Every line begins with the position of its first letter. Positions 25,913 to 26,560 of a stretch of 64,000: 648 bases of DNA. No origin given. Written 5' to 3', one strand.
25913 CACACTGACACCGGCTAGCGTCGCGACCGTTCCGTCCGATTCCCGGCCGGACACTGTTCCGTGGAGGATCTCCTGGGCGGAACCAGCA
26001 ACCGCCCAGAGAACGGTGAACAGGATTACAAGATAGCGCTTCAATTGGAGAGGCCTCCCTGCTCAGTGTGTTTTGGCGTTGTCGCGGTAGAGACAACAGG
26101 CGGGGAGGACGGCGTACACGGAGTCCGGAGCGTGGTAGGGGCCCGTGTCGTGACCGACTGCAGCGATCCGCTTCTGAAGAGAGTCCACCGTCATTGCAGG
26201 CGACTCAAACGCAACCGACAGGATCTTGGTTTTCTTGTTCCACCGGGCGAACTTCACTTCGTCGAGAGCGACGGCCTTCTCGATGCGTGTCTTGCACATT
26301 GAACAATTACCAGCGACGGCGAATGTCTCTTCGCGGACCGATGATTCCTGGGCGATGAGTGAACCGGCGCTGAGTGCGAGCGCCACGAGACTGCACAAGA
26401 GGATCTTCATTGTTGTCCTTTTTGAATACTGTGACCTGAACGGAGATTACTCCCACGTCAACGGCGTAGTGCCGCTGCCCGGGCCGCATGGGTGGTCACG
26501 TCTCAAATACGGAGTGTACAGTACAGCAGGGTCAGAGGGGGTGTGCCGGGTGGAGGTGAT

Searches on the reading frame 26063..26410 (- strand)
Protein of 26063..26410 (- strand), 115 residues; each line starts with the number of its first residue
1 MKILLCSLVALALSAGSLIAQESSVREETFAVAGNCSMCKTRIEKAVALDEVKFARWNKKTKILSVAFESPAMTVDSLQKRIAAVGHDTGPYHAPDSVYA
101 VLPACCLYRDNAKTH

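Call 34: search_protein_families(library=pfam, max_evalue=0.01, proteins=[window:26063-26410:-])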
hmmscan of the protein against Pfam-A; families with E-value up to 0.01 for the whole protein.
window:26063-26410:- (115 aa): 1 family
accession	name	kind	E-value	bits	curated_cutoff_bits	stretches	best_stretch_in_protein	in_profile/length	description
PF00403.32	HMA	-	0.00043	21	24.8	1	35-87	8-61/62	Heavy-metal-associated domain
